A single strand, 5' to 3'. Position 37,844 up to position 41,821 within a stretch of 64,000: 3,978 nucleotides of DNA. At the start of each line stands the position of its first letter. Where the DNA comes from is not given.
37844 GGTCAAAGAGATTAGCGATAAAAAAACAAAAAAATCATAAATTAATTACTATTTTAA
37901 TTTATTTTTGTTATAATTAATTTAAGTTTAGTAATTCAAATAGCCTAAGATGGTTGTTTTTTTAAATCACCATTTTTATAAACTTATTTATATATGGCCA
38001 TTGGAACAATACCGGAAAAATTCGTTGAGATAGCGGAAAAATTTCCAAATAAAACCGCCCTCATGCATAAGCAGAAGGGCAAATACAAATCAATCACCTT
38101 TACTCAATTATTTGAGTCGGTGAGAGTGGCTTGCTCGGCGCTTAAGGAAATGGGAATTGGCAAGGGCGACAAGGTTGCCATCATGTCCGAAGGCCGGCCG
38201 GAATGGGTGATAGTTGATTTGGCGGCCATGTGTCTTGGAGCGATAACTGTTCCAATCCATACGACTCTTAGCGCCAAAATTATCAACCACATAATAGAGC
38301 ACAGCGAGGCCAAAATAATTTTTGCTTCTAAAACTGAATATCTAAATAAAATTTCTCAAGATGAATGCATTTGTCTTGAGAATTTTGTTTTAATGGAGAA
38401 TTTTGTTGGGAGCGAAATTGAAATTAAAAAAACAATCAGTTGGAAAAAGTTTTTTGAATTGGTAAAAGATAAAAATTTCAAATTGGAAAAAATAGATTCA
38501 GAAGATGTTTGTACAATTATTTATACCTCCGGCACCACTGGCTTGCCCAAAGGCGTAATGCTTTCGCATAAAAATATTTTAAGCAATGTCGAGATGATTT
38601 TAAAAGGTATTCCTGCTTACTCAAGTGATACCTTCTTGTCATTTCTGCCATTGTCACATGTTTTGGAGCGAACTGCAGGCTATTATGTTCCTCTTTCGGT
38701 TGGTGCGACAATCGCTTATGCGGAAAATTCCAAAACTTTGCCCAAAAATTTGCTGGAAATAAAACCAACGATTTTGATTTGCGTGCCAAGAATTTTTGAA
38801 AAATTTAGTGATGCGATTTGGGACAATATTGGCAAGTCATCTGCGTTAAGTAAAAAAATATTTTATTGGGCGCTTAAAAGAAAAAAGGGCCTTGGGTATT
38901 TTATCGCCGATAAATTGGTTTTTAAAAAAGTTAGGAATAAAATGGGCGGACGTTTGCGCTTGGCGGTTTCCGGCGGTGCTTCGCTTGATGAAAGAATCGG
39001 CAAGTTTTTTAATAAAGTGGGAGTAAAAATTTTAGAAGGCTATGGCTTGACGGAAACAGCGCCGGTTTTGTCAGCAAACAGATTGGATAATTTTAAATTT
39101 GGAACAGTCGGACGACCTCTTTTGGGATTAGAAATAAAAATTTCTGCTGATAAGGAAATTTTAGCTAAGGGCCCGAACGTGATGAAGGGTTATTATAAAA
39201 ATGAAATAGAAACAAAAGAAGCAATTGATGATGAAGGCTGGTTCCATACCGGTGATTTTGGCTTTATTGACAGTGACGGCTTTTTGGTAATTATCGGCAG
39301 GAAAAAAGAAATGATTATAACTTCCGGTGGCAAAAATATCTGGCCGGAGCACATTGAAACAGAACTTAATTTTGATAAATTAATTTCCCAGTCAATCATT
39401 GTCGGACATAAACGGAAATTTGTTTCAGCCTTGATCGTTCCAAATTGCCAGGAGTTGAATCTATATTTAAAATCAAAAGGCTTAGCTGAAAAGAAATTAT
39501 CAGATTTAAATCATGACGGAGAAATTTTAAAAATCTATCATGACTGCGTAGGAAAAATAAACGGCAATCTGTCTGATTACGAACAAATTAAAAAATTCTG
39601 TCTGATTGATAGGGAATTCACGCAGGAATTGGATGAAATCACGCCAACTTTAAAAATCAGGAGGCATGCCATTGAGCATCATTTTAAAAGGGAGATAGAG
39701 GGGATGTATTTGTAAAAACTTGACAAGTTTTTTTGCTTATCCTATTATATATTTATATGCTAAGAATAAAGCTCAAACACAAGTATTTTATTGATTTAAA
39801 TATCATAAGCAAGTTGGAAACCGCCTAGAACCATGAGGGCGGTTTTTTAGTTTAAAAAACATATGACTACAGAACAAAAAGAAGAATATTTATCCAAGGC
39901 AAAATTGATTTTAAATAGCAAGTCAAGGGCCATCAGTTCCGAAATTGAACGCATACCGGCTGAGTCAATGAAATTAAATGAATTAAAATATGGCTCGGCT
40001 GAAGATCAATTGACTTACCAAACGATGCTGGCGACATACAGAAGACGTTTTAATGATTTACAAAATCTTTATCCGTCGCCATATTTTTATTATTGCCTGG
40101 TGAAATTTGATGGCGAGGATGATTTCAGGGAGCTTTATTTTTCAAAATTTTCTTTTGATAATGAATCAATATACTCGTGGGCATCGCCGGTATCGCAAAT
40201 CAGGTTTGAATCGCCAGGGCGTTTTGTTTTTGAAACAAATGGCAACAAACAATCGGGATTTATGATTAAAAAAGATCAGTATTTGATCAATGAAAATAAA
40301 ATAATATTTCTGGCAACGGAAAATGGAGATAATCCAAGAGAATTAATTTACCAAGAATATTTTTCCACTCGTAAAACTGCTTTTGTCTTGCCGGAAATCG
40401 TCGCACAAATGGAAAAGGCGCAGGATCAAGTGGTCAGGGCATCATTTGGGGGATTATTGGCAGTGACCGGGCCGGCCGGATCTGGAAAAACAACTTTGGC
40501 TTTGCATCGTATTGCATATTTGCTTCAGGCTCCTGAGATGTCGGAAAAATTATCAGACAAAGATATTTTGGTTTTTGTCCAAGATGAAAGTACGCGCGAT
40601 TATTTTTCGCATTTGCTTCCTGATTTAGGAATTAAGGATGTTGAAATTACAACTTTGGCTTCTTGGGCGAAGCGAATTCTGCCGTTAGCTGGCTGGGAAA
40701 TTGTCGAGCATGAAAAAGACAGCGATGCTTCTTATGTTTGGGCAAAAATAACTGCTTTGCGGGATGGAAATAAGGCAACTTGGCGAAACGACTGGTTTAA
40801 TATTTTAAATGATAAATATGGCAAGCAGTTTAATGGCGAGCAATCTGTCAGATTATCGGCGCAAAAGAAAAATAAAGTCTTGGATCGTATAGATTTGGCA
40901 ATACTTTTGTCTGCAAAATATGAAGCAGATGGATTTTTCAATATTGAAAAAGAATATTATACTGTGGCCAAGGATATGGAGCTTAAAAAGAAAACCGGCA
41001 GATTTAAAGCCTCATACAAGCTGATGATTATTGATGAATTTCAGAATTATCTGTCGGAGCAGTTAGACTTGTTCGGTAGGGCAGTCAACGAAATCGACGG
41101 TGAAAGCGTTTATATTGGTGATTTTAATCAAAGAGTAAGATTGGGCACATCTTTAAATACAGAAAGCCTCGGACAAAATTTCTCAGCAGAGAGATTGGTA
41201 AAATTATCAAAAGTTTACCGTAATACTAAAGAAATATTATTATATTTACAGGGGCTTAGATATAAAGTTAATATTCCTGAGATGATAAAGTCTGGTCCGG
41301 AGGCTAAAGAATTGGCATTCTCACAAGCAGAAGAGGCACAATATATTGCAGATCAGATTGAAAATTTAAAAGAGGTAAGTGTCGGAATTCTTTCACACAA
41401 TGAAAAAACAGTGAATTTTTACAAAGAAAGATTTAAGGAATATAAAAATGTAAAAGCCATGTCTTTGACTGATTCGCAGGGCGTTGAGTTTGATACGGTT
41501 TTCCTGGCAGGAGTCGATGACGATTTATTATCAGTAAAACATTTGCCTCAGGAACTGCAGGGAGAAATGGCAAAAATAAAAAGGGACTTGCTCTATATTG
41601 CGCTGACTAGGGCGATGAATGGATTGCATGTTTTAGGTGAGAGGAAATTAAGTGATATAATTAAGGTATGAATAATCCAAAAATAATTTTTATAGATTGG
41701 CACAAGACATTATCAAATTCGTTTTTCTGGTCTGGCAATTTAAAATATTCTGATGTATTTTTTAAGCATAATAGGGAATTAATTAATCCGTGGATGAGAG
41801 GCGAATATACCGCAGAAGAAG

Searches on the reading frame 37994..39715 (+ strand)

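Call 91: search_protein_families(library=pfam, proteins=[window:37994-39715:+], max_evalue=0.001)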
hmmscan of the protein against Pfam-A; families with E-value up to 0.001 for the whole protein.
window:37994-39715:+ (573 aa): 2 families
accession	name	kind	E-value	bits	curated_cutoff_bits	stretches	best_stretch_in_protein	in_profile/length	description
PF00501.34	AMP-binding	-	1.2e-80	271.6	29.9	1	12-401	3-384/384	AMP-binding enzyme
PF23562.2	AMP-binding_C_3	-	4.7e-10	40.3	20.8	1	440-572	3-120/124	AMP-binding enzyme C-terminal domain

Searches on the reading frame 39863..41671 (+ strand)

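Call 91: search_protein_families(library=pfam, proteins=[window:39863-41671:+], max_evalue=0.001)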
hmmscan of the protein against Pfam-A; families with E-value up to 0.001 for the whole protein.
window:39863-41671:+ (602 aa): 8 families
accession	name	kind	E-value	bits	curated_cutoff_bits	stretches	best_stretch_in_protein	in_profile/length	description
PF00580.27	UvrD-helicase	-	2e-07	31.4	23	1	183-424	1-251/271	UvrD/REP helicase N-terminal domain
PF13361.12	UvrD_C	-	2.8e-06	27.5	25.6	1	524-589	281-344/350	UvrD-like helicase C-terminal domain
PF01443.25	Viral_helicase1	-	3.4e-06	27.5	21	0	498-591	147-227/228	Viral superfamily 1 RNA helicase core domain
PF13604.12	AAA_30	-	5.4e-06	26.7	27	0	366-456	71-158/191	AAA domain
PF13245.12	AAA_19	-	7.5e-06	26.6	25.1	1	193-427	8-132/134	AAA domain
PF13401.12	AAA_22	-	0.00015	22.5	27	0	197-256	6-59/130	AAA domain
PF13538.12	UvrD_C_2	-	0.00017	21.8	27.4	0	569-590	30-51/52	UvrD-like helicase C-terminal domain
PF13087.12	AAA_12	-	0.00035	20.6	27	0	486-594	86-194/195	AAA domain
